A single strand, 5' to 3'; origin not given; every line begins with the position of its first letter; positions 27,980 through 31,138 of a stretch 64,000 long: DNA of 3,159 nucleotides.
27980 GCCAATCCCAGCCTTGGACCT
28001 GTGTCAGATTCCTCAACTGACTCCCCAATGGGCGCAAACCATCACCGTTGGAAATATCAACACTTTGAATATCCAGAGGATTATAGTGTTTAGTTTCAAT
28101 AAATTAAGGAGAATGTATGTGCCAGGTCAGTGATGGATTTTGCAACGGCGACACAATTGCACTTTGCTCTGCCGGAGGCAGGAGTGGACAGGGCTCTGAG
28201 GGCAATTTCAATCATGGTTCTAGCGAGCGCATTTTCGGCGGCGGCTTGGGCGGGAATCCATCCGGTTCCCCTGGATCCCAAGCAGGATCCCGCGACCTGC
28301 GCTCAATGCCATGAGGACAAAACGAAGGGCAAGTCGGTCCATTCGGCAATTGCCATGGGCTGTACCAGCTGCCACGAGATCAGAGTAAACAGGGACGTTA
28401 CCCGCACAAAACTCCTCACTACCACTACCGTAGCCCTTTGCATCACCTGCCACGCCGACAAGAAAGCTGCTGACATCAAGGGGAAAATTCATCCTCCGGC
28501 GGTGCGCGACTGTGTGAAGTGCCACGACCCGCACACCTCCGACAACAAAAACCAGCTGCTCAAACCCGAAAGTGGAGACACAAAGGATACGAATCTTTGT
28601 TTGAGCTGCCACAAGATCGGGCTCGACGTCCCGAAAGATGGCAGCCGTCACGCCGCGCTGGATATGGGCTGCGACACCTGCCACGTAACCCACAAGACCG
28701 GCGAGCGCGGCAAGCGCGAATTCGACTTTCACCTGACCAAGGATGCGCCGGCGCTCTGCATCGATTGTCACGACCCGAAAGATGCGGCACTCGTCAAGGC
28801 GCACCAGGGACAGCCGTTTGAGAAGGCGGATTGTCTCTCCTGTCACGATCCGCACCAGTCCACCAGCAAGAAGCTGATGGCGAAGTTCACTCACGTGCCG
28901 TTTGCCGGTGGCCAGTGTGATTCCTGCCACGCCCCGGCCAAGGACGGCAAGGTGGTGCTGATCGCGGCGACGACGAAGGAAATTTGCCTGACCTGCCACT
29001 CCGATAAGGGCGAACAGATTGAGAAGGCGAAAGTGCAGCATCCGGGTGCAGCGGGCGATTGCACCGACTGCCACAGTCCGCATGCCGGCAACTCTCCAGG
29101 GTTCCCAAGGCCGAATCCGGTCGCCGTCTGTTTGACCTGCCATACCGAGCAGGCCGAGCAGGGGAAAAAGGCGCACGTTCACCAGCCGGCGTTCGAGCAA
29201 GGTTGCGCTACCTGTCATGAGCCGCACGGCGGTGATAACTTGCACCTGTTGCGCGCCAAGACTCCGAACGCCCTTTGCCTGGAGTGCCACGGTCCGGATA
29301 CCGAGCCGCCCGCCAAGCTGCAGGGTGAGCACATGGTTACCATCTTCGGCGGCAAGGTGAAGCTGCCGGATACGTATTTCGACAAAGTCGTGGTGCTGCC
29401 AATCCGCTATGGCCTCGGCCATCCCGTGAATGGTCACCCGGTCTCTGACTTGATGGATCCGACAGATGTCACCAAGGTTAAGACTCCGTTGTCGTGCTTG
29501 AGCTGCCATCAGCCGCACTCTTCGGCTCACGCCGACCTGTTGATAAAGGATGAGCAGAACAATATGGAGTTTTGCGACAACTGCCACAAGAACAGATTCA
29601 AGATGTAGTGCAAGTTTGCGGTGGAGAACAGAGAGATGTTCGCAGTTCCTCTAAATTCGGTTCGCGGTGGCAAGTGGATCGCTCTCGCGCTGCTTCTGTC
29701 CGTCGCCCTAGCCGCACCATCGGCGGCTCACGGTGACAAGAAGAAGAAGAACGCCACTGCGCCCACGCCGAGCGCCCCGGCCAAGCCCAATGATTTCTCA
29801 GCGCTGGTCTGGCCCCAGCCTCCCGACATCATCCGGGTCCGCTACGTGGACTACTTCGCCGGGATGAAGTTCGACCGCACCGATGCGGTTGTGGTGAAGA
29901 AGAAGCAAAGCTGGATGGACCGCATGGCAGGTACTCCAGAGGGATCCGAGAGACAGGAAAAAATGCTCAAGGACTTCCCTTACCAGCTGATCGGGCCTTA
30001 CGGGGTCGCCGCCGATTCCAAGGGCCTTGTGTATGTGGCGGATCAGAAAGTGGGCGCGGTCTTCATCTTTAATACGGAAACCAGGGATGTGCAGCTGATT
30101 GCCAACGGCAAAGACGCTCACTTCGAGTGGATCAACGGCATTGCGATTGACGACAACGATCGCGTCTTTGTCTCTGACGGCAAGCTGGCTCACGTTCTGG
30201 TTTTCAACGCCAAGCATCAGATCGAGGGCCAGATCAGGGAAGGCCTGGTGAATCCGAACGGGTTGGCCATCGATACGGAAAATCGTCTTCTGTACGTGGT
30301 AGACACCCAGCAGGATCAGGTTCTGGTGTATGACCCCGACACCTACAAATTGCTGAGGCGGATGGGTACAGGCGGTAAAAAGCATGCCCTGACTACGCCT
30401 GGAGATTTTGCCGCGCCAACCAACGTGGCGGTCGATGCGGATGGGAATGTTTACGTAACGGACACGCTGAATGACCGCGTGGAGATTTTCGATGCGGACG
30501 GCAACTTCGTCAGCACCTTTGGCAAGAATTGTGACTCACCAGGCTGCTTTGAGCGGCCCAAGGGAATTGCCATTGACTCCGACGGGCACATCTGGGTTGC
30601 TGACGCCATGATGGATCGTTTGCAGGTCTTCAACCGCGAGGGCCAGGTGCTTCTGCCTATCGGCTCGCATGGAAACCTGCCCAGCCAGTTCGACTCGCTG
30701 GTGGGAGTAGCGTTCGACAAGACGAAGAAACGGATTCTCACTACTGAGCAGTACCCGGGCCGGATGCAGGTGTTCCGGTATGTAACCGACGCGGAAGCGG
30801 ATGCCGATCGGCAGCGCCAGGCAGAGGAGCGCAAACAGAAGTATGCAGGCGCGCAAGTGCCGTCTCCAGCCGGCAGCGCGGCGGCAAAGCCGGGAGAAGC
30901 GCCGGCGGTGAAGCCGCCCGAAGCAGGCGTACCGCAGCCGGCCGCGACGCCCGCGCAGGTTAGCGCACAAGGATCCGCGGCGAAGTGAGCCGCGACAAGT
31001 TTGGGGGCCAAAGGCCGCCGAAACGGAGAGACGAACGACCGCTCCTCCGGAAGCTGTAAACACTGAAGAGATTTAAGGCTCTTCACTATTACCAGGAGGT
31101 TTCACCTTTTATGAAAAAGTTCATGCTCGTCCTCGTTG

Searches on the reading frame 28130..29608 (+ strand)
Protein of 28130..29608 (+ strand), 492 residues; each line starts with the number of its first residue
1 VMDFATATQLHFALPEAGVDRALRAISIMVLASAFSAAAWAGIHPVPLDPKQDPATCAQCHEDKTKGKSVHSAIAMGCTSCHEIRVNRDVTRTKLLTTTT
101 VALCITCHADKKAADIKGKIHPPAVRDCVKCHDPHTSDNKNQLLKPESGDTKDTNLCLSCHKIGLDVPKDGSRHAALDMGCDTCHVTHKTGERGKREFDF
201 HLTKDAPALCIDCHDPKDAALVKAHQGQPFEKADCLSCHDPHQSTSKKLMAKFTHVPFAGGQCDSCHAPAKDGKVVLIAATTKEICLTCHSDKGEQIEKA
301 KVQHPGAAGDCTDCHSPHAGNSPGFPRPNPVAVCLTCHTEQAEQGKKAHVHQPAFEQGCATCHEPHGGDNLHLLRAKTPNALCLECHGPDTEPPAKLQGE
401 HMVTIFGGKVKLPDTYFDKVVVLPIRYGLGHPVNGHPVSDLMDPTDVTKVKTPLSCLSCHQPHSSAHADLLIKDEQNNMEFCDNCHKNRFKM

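Call 6: search_protein_families(library=pfam, proteins=[window:28130-29608:+], max_evalue=0.01)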
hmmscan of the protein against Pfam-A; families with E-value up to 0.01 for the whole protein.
window:28130-29608:+ (492 aa): 8 families
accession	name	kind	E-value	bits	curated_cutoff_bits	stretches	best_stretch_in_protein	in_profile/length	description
PF09699.15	Paired_CXXCH_1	-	3.3e-67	222.3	20.6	8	351-390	1-39/41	Doubled CXXCH motif (Paired_CXXCH_1)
PF14522.11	Cytochrome_C7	-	6.7e-21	74.3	24.8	3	255-316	8-67/67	Cytochrome c7 and related cytochrome c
PF14537.11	Cytochrom_c3_2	-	3e-17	63.3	25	4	260-339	6-79/79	Cytochrome c3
PF22113.1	Mtrc-MtrF_II-IV_dom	-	5.8e-11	42.7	30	1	55-223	7-173/176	Outer membrane cytochrome MtrC/MtrF-like, domains II/IV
PF02085.21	Cytochrom_CIII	-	3.2e-10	40.7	22.9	1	246-320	16-87/101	Class III cytochrome C family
PF13435.11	Cytochrome_C554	-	5.3e-05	24.5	20.8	0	143-185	38-83/84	Cytochrome c554 and c-prime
PF22678.1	Cytochrom_c_NrfB-like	-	7e-05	23.7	27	0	51-107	30-89/89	Cytochrome c-type protein NrfB-like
PF03264.19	Cytochrom_NNT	-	0.0031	17.7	24.1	1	276-319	29-76/174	NapC/NirT cytochrome c family, N-terminal region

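Call 7: search_protein_families(library=ncbifam, proteins=[window:28130-29608:+], max_evalue=0.01)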
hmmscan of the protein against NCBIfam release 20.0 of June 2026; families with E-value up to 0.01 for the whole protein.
window:28130-29608:+ (492 aa): 11 families
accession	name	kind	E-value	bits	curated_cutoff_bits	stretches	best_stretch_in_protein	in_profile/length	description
TIGR01905.1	paired_CXXCH_1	subfamily_domain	1.8e-55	184.6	25.2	8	255-293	1-39/41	doubled CXXCH domain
TIGR03508.1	decahem_SO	subfamily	1.1e-50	172.5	192.2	4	262-393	96-225/258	DmsE family decaheme c-type cytochrome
NF041028.1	decahem_GSU2203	exception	1.8e-39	135.9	325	4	260-388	125-253/317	GSU2203 family decaheme c-type cytochrome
TIGR03507.1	decahem_SO1788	subfamily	6.3e-12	44.8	209.3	4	181-247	246-310/672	OmcA/MtrC family decaheme c-type cytochrome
NF008659.0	PRK11659.1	equivalog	1.9e-11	44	184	1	54-115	110-174/188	cytochrome c nitrite reductase pentaheme subunit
NF045722.1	c3_cytochr_TmcA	equivalog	4.1e-09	36.4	114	1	56-114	59-116/125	acidic tetraheme cytochrome c3 TmcA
TIGR03146.1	cyt_nit_nrfB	equivalog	1.8e-08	34.8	166.6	0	53-111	83-144/145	cytochrome c nitrite reductase pentaheme subunit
TIGR03153.1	cytochr_NrfH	equivalog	8e-07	29.2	134.2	1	201-316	22-134/138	cytochrome c nitrite reductase small subunit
NF045713.1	CxxCH_16_HmcA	equivalog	5.9e-06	25.1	400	0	56-224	113-262/541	sulfate respiration complex hexadecaheme cytochrome HmcA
NF041198.1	UshA_like_PCGU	equivalog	0.00021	20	275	2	226-293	437-511/519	UshA-like (seleno)protein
TIGR02162.1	torC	equivalog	0.0076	15.6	478.2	1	275-319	36-85/387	pentaheme c-type cytochrome TorC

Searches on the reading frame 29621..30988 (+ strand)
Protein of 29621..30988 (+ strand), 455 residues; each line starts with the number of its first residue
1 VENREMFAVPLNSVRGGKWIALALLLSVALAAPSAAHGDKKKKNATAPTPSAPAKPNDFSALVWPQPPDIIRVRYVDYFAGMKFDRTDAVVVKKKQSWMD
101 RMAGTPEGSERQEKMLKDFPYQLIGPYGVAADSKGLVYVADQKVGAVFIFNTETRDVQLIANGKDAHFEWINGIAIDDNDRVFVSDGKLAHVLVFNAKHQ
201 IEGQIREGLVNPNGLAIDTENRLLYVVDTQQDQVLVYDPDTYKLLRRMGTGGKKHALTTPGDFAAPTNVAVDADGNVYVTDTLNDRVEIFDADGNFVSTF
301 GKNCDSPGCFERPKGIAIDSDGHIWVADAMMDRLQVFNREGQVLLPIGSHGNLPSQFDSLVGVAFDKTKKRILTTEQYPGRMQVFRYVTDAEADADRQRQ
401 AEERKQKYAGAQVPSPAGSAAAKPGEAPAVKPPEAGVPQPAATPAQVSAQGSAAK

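Call 6: search_protein_families(library=pfam, proteins=[window:29621-30988:+], max_evalue=0.01)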
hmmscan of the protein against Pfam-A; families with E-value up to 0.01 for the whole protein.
window:29621-30988:+ (455 aa): 12 families
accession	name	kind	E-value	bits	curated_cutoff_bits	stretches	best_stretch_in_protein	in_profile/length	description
PF01436.27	NHL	-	8.2e-25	86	20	2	310-337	1-28/28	NHL repeat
PF08450.18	SGL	-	4.8e-17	62.8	26.3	2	121-298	37-218/246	SMP-30/Gluconolactonase/LRE-like region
PF17170.10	DUF5128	-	6e-15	55.7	22.9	2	272-341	51-121/321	6-bladed beta-propeller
PF06739.17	SBBP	-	5.6e-11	42.6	20.5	0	266-280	15-29/38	Beta-propeller repeat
PF25021.1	TEN_NHL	-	1.4e-09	37.8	27.1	0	311-352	142-181/357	Teneurin NHL domain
PF24684.1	Vgb_lyase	-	1.3e-07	31.2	50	1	217-343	8-129/290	Virginiamycin B lyase family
PF01731.26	Arylesterase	-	4.2e-07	30.5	21.3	0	204-238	48-82/86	Arylesterase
PF07494.17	Reg_prop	-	0.0016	18.9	20.4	0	315-327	9-21/24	Two component regulator propeller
PF22701.2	Mala_s_1-like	-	0.0017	18.6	27.5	0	214-342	44-161/195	Mal s 1 allergenic protein-like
PF20067.5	SSL_N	-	0.0044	17.3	18.9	0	268-281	25-38/46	Strictosidine synthase-like, N-terminal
PF10282.15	Lactonase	-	0.0063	16.2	21.7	0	219-340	200-321/344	Lactonase, 7-bladed beta-propeller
PF25168.1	Beta-prop_WDR36-Utp21_2nd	-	0.0074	16.1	84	0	142-248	131-236/335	WDR36/Utp21 second beta-propeller domain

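Call 7: search_protein_families(library=ncbifam, proteins=[window:29621-30988:+], max_evalue=0.01)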
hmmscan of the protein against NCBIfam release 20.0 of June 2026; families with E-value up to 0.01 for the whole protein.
window:29621-30988:+ (455 aa): 10 families
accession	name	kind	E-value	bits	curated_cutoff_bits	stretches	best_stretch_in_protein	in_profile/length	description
NF035926.1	scyF_NHL_VPEP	equivalog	6.9e-58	196.6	350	4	210-344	152-280/376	scytonemin biosynthesis PEP-CTERM protein ScyF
NF033206.1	ScyE_fam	subfamily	5.9e-11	42.5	80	1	204-282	247-320/333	ScyD/ScyE family protein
NF047780.1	LIC12708_fam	subfamily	2.3e-09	36.6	150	1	197-343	42-216/391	LIC_12708 family protein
TIGR03866.1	PQQ_ABC_repeats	subfamily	2.4e-07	30.1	287.3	1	179-254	10-85/310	PQQ-dependent catabolism-associated beta-propeller protein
NF053768.1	CIS12_fam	equivalog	3e-07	29.5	860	1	129-290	49-194/715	CIS12 family contractile injection system protein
TIGR02276.1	beta_rpt_yvtn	repeat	1.1e-05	25.3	27.85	0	221-244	3-26/42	beta-propeller repeat protein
NF052280.1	7_blade_YncE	equivalog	2.1e-05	23.5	400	1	128-252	175-299/338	7-bladed beta-propeller protein YncE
NF052228.1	T9SS_PorZ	equivalog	9.3e-05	21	260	0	263-342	430-513/757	type IX secretion system anionic LPS delivery protein PorZ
TIGR02604.1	Piru_Ver_Nterm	subfamily_domain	0.0067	15.8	122.2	0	254-289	311-346/367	PVC-type heme-binding CxxCH protein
NF000022.1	stregra_B_VgbA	exception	0.0069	15.5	600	0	253-329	88-159/299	streptogramin B lyase Vgb(A)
